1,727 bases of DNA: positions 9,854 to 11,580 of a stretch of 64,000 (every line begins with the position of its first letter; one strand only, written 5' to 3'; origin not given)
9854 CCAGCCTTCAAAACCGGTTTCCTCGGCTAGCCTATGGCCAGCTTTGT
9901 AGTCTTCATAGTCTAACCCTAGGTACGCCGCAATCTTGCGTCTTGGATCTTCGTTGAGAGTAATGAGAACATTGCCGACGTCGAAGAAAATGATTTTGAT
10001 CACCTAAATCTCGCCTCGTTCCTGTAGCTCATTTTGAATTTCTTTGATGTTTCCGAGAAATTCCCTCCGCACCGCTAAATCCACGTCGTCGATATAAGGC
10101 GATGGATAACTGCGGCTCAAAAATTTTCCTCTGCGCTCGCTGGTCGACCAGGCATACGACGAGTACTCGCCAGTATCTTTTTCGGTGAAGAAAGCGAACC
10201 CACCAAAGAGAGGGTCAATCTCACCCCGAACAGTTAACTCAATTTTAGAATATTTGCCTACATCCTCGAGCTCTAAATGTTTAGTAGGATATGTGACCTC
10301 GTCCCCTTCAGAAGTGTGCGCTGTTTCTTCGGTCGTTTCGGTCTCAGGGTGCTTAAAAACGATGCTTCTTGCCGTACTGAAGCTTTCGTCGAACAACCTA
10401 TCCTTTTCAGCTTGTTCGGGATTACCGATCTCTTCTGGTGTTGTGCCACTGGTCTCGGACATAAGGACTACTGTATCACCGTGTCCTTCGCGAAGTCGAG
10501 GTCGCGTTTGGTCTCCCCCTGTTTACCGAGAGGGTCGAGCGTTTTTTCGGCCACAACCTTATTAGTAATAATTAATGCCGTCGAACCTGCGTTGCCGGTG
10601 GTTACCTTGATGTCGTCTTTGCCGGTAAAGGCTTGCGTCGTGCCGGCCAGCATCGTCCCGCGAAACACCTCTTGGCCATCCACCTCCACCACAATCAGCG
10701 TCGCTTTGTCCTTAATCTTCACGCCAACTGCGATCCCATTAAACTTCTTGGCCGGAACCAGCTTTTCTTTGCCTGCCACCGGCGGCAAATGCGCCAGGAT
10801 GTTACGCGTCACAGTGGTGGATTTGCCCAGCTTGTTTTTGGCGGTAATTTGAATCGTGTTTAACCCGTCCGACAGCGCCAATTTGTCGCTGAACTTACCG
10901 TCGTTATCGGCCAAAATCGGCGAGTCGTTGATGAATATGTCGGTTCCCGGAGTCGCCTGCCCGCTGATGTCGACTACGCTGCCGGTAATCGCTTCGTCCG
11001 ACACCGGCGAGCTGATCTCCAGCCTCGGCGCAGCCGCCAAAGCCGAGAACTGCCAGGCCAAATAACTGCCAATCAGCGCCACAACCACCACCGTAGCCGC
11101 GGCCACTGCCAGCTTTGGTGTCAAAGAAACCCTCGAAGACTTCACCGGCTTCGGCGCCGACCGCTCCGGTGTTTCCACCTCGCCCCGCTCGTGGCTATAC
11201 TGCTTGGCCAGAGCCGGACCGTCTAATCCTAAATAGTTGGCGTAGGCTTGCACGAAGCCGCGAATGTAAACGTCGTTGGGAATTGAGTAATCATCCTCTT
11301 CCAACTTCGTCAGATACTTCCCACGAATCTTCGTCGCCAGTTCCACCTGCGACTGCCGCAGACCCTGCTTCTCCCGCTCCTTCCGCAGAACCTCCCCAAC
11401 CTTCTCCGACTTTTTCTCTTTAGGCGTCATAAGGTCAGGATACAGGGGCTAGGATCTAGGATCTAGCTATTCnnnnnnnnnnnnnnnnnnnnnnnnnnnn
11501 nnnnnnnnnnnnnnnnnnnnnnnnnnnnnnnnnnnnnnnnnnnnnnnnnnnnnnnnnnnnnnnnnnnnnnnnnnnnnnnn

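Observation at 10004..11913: Paralogous family of acidic proteins with conserved N-terminal TPEE..PEQAEKD and C-terminal ...ELQ(E/D)RGEI* motifs; two copies flank the rodZ-like gene, and a third lies at 62937..63470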

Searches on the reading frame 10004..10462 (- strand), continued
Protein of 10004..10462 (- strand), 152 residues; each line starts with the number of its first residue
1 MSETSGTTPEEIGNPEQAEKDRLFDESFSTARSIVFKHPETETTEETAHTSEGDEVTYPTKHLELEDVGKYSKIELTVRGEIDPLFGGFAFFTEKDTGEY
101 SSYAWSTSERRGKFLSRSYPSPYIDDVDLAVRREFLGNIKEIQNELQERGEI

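Call 48: find_encoding_contigs(protein=P0011, flank=3000, max_places=2)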
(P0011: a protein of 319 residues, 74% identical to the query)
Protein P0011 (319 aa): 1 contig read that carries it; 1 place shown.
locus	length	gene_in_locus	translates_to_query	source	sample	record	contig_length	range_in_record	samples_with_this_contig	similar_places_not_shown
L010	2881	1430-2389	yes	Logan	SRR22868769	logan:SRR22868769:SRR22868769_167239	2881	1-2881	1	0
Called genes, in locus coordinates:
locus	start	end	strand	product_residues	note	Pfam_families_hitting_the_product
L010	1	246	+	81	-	?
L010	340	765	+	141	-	-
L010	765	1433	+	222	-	PF00702:Hydrolase, PF13419:HAD_2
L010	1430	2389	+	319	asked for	PF12844:HTH_19 (weak), PF13413:HTH_25, PF09136:Glucodextran_B (weak), PF13464:RodZ_C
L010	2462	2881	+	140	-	?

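Call 49: find_encoding_contigs(protein=P0017, flank=5000, max_places=2)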
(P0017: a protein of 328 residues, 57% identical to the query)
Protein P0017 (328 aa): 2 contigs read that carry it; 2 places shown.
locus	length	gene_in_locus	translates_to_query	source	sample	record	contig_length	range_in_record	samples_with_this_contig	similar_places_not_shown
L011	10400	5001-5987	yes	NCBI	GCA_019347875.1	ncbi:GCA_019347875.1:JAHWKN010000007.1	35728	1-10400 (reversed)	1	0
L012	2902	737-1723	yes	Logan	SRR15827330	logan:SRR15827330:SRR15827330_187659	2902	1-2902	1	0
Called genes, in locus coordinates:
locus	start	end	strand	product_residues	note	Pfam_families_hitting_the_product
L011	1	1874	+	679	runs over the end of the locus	PF00753:Lactamase_B, PF23023:Anti-Pycsar_Apyc1 (faint), PF12706:Lactamase_B_2, PF22505:RNase_J_b_CASP, PF07521:RMMBL, PF17770:RNase_J_C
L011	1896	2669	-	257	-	PF01904:DUF72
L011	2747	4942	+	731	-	PF13491:FtsK_4TM, PF17854:FtsK_alpha, PF01580:FtsK_SpoIIIE, PF09397:FtsK_gamma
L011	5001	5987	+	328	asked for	PF13413:HTH_25, PF09136:Glucodextran_B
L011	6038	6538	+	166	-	PF04461:YajQ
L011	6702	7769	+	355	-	PF00154:RecA_N, PF08423:Rad51, PF06745:ATPase, PF27531:MT3502_N (weak), PF01637:ATPase_2 (weak), PF21096:RecA_C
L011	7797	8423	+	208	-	PF27462:RecX_N, PF21982:RecX_HTH1, PF02631:RecX_HTH2, PF21981:RecX_HTH3 (weak)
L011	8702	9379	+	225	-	PF01509:TruB_N, PF16198:TruB_C_2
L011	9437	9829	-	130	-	PF18895:T4SS_pilin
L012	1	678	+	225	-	?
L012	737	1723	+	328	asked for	PF13413:HTH_25, PF09136:Glucodextran_B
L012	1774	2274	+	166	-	PF04461:YajQ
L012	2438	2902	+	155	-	?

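Call 55: find_encoding_contigs(protein=P0016, flank=5000, max_places=2)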
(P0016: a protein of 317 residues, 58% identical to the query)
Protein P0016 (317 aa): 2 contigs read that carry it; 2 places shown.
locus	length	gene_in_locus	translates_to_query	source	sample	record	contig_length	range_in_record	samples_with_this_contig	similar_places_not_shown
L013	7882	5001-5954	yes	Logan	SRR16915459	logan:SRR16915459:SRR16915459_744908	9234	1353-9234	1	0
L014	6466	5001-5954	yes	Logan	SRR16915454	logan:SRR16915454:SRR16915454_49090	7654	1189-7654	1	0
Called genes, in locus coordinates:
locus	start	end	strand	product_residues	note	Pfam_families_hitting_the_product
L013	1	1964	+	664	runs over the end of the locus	PF00753:Lactamase_B, PF12706:Lactamase_B_2 (weak), PF23023:Anti-Pycsar_Apyc1 (faint), PF22505:RNase_J_b_CASP, PF07521:RMMBL (weak), PF17770:RNase_J_C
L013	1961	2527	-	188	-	-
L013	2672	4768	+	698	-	PF13491:FtsK_4TM, PF17854:FtsK_alpha, PF01580:FtsK_SpoIIIE, PF20703:nSTAND1 (faint), PF09397:FtsK_gamma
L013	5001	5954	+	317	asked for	PF13413:HTH_25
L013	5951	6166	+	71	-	-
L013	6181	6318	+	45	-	-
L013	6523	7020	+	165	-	PF04461:YajQ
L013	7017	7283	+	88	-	-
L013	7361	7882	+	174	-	?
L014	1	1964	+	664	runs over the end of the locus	PF00753:Lactamase_B, PF12706:Lactamase_B_2 (weak), PF23023:Anti-Pycsar_Apyc1 (faint), PF22505:RNase_J_b_CASP, PF07521:RMMBL (weak), PF17770:RNase_J_C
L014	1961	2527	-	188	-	-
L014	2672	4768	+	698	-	PF13491:FtsK_4TM, PF17854:FtsK_alpha, PF01580:FtsK_SpoIIIE, PF20703:nSTAND1 (faint), PF09397:FtsK_gamma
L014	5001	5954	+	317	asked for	PF13413:HTH_25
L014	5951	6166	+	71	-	-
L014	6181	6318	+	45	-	-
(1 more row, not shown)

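Call 56: find_encoding_contigs(protein=P0010, flank=2000, max_places=2)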
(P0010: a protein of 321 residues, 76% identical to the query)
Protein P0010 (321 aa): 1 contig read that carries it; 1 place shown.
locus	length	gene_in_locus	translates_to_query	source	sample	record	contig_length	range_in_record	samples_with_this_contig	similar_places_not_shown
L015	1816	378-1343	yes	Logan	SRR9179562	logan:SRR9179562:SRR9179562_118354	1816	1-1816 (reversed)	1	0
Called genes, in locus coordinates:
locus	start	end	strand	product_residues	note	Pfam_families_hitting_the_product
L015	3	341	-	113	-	?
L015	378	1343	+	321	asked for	PF13413:HTH_25, PF09136:Glucodextran_B (weak), PF13464:RodZ_C (weak)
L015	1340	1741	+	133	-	-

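Call 69: find_related_loci(query=A2, collection=viral_contigs, flank=5000)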
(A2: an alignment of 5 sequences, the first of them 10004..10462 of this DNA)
Query A2 (152 aa) in viral_contigs; peptide patterns used: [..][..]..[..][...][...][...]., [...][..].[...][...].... (x = any residue, [..] = any of these).
106 stretches matched a pattern, but none encodes a relative of the query by tblastn (E <= 1e-3).
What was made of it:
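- Tried and rejected: The viral contig scan gave nothing (call 69).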

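Call 70: search_protein_families(library=ncbifam, proteins=[L001:2005-3294:-, L001:3294-4313:-, L005:334-669:+, L005:1135-2037:-, L009:5965-6570:+, L009:4185-4964:-], max_evalue=0.001)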
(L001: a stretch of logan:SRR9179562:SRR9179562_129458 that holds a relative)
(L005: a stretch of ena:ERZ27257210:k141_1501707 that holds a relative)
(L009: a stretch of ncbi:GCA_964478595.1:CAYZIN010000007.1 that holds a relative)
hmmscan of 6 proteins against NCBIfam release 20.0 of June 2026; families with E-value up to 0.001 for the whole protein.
L001:2005-3294:- (429 aa): 31 families (the best 25 are shown)
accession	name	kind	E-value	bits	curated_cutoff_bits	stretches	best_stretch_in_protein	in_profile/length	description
TIGR01085.1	murE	subfamily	9.2e-123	410.6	257.3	1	24-426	69-471/472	UDP-N-acetylmuramyl-tripeptide synthetase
NF001126.0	PRK00139.1-4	equivalog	1.4e-116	390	373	1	25-428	89-484/486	UDP-N-acetylmuramoyl-L-alanyl-D-glutamate--2,6-diaminopimelate ligase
NF001124.0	PRK00139.1-2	equivalog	1.8e-109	366.7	476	1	22-428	94-494/500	UDP-N-acetylmuramoyl-L-alanyl-D-glutamate--2,6-diaminopimelate ligase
NF008896.0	PRK11929.1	equivalog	4.1e-100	336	1023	1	25-427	97-499/965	bifunctional UDP-N-acetylmuramoyl-L-alanyl-D-glutamate--2,6-diaminopimelate ligase MurE/UDP-N-acetylmuramoyl-tripeptide--D-alanyl-D-alanine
NF001123.0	PRK00139.1-1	equivalog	4.9e-85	286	586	1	28-423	95-486/493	UDP-N-acetylmuramoyl-L-alanyl-D-glutamate--2,6-diaminopimelate ligase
NF010628.0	PRK14022.1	equivalog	1.2e-66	225.4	536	1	26-404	97-458/483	UDP-N-acetylmuramoyl-L-alanyl-D-glutamate--L-lysine ligase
NF001130.0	PRK00139.2-4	equivalog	1.1e-48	166.3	715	1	26-404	95-488/516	UDP-N-acetylmuramoyl-L-alanyl-D-glutamate--2,6-diaminopimelate ligase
NF001127.0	PRK00139.2-1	equivalog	6.1e-41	140.7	997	2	192-404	280-488/520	UDP-N-acetylmuramoyl-L-alanyl-D-glutamate--2,6-diaminopimelate ligase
NF010623.0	PRK14016.1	subfamily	6.1e-38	130.5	877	1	39-402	479-852/871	cyanophycin synthetase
TIGR02068.2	cya_phycin_syn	equivalog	2e-37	128.7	850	1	38-402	477-850/862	cyanophycin synthetase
NF001131.0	PRK00139.2-5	equivalog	3.1e-36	125.2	1000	1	27-414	96-470/483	UDP-N-acetylmuramoyl-L-alanyl-D-glutamate--2,6-diaminopimelate ligase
NF001129.0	PRK00139.2-3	equivalog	2e-35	122.3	762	1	27-409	105-497/517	UDP-N-acetylmuramoyl-L-alanyl-D-glutamate--2,6-diaminopimelate ligase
TIGR01082.1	murC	equivalog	2e-32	112.9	335.1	2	134-403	170-440/449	UDP-N-acetylmuramate--L-alanine ligase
NF053645.1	pMurC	equivalog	4.7e-31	108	560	2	200-369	282-452/492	pseudomurein biosynthesis peptide ligase pMurC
TIGR01087.1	murD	equivalog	1.6e-28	100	211.95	1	30-398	93-415/441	UDP-N-acetylmuramoyl-L-alanine--D-glutamate ligase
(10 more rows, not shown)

L001:3294-4313:- (339 aa): 2 families
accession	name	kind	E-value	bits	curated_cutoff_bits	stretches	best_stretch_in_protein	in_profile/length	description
NF047883.1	UAcmpLyAlTFemX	equivalog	3.7e-25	88.9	500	1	8-317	9-334/337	UDP-N-acetylmuramoylpentapeptide-lysine N(6)-alanyltransferase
TIGR03019.1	pepcterm_femAB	equivalog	2.7e-10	39.8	260.35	1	122-272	113-258/330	FemAB family XrtA/PEP-CTERM system-associated protein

L005:334-669:+ (111 aa): 0 families

L005:1135-2037:- (300 aa): 0 families

L009:5965-6570:+ (201 aa): 0 families

L009:4185-4964:- (259 aa): 0 families

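Call 75: find_encoding_contigs(protein=P0008, flank=5000, max_places=3)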
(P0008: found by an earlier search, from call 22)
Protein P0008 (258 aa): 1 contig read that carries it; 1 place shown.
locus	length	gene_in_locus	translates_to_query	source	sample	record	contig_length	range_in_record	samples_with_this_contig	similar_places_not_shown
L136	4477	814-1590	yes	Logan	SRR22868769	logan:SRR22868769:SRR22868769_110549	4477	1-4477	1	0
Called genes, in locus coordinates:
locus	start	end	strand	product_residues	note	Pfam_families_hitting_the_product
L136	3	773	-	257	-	?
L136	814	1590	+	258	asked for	PF19420:DDAH_eukar, PF02274:ADI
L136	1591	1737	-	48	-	-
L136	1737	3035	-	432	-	PF08245:Mur_ligase_M, PF02875:Mur_ligase_C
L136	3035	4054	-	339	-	PF02388:FemAB, PF13480:Acetyltransf_6, PF02388:FemAB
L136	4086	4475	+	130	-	?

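Call 83: find_encoding_contigs(protein=P0013, flank=2000, max_places=2)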
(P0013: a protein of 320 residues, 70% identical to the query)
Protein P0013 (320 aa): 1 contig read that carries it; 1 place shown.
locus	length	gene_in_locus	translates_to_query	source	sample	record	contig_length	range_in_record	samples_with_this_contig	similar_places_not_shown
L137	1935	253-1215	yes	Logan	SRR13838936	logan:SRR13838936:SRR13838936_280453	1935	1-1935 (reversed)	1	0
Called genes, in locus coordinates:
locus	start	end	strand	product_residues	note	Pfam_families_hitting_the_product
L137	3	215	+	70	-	?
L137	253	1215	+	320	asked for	PF13413:HTH_25, PF09136:Glucodextran_B (weak), PF13464:RodZ_C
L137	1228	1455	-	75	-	-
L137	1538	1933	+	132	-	?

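Call 84: find_encoding_contigs(protein=P0015, flank=4000, max_places=2)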
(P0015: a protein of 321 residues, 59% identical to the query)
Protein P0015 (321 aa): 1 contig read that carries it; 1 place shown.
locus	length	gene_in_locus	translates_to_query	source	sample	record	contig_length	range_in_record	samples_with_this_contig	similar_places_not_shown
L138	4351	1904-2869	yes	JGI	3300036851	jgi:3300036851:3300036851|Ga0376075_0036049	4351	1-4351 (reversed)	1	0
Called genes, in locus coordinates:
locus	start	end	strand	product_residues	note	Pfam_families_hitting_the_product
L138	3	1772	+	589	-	?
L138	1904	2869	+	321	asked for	PF13413:HTH_25, PF13464:RodZ_C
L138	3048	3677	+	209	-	PF10345:Cohesin_load (weak)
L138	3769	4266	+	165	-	PF04461:YajQ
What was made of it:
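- Closest known: YajQ. Same: Similar size (165 aa) and the same genomic slot as member A in L011, L013 and L138 (calls 49, 55, 84).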

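Call 87: search_protein_families(library=pfam, proteins=[L005:334-669:+, L005:1135-2037:-, L009:5965-6570:+, L009:4185-4964:-, L010:256-765:+, L136:1591-1737:-], max_evalue=0.1)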
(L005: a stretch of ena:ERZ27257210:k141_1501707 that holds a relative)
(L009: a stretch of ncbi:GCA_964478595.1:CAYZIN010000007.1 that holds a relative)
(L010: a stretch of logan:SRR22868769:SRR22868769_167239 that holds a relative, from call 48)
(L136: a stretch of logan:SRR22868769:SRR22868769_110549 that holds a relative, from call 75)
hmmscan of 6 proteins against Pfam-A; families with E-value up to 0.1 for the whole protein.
L005:334-669:+ (111 aa): 2 families
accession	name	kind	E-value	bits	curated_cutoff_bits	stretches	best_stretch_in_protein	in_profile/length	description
PF00892.27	EamA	-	0.0095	16.7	28.2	1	5-108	31-133/135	EamA-like transporter family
PF00893.25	Multi_Drug_Res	-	0.069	14.1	23.7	1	25-99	20-91/93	Small Multidrug Resistance protein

L005:1135-2037:- (300 aa): 1 family
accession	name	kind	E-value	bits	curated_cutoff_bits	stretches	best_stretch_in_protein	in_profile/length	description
PF25739.1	HCMV_UL15A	-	0.0047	17.8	25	1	171-254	23-100/107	Human cytomegalovirus UL15A protein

L009:5965-6570:+ (201 aa): 1 family
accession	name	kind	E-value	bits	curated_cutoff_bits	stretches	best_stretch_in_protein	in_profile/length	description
PF01909.29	NTP_transf_2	-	0.024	15.4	21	1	24-63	4-44/93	Nucleotidyltransferase domain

L009:4185-4964:- (259 aa): 0 families

L010:256-765:+ (169 aa): 0 families

L136:1591-1737:- (48 aa): 0 families

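Call 91: search_dna_similar(query=window:10004-10462:-, collection=phages, mode=protein, max_evalue=0.01, max_rows=5)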
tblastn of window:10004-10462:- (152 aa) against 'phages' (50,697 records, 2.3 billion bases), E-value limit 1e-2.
No match.

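Call 92: search_dna_similar(query=window:10004-10462:-, collection=plasmids, mode=protein, max_evalue=0.01, max_rows=5)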
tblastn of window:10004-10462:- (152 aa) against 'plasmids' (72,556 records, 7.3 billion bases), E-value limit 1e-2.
No match.
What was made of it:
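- On Phage (PHROGs) or defence-system (PADLOC) protein families: No tblastn match in phage or plasmid records (calls 91, 92) or in viral contigs (call 69).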

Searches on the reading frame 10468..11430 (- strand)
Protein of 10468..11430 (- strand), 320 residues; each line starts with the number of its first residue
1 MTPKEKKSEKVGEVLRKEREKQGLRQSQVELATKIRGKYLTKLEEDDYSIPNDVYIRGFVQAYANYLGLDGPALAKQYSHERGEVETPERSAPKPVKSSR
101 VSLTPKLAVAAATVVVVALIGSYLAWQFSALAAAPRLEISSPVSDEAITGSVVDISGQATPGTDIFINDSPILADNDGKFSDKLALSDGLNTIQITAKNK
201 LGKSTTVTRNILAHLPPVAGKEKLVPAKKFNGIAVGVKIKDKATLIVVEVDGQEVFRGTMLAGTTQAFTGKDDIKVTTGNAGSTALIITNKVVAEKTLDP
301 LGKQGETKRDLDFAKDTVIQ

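Call 4: search_protein_families(library=pfam, proteins=[window:10468-11430:-], max_evalue=1)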
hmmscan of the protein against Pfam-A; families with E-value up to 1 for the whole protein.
window:10468-11430:- (320 aa): 6 families
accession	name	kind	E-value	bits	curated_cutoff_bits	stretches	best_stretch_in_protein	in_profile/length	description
PF13413.12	HTH_25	-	3e-19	69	24.6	1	15-71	2-59/62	Helix-turn-helix domain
PF09136.16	Glucodextran_B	-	1.3e-09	38.3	27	1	135-213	1-81/83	Glucodextranase, domain B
PF13464.11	RodZ_C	-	6.8e-09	36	23.9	1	241-293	6-58/72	RodZ C-terminal domain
PF12844.13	HTH_19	-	6e-07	29.7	30.2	1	12-78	1-62/64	Helix-turn-helix domain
PF13560.12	HTH_31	-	0.002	18.9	27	1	12-74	3-61/64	Helix-turn-helix domain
PF01381.28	HTH_3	-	0.0064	17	23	1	15-52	1-37/55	Helix-turn-helix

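Call 5: search_protein_families(library=ncbifam, proteins=[window:10468-11430:-], max_evalue=1)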
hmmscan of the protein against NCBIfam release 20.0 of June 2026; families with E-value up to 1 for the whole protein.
window:10468-11430:- (320 aa): 4 families
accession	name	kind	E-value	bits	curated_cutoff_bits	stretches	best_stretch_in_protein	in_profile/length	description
NF041534.1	rodZ_Strepcoccus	equivalog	2.4e-15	56.5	375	1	10-81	5-77/275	cytoskeleton protein RodZ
NF008109.0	PRK10856.1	equivalog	0.00012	21.9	208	1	4-70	8-75/334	cytoskeleton protein RodZ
NF033510.3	Ca_tandemer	repeat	0.04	14.3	50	1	132-204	8-95/96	Ca2+-stabilized repeat-containing adhesin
NF011741.1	PRK15194.1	equivalog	0.063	13.2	140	1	161-206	124-169/185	type 1 fimbrial major subunit FimA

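Call 22: list_cluster_members(proteins=[P0001, P0002, P0004, P0005, window:10468-11430:-, window:62127-62921:+])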
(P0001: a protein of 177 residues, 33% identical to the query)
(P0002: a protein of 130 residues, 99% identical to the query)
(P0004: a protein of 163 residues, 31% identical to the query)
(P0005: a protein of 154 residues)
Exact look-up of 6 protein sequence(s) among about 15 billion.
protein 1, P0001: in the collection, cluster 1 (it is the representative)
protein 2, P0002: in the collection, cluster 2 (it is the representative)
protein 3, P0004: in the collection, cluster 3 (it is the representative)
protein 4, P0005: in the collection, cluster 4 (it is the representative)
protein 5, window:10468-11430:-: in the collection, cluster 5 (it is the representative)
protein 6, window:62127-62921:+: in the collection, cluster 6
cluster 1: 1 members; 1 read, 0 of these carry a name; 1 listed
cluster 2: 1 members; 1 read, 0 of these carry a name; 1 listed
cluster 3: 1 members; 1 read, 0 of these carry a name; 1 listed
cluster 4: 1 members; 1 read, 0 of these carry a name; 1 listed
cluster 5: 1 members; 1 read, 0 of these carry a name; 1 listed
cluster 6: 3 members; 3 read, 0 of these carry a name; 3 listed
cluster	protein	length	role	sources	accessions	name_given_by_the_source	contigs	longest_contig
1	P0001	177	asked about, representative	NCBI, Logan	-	-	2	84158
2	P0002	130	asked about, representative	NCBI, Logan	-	-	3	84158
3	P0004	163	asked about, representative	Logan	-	-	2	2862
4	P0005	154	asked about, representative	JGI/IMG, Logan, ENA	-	-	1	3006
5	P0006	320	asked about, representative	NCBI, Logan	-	-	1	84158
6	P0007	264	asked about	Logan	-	-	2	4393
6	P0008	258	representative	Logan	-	-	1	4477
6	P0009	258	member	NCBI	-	-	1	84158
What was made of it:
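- Tried and rejected: None was given (call 22).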

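Call 70: search_protein_families(library=ncbifam, proteins=[L009:5965-6570:+, L009:4185-4964:-], max_evalue=0.001)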
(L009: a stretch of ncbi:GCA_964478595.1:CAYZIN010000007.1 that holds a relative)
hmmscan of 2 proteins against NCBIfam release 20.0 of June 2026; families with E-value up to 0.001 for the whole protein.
L009:5965-6570:+ (201 aa): 0 families

L009:4185-4964:- (259 aa): 0 families

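Call 87: search_protein_families(library=pfam, proteins=[L009:5965-6570:+, L009:4185-4964:-, L010:256-765:+, L136:1591-1737:-], max_evalue=0.1)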
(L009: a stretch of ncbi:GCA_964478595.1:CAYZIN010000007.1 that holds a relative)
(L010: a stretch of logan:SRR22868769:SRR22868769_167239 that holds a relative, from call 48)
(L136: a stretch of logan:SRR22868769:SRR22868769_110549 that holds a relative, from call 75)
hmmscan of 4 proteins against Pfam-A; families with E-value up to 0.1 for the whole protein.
L009:5965-6570:+ (201 aa): 1 family
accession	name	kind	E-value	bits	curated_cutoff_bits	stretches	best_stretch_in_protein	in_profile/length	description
PF01909.29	NTP_transf_2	-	0.024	15.4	21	1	24-63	4-44/93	Nucleotidyltransferase domain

L009:4185-4964:- (259 aa): 0 families

L010:256-765:+ (169 aa): 0 families

L136:1591-1737:- (48 aa): 0 families
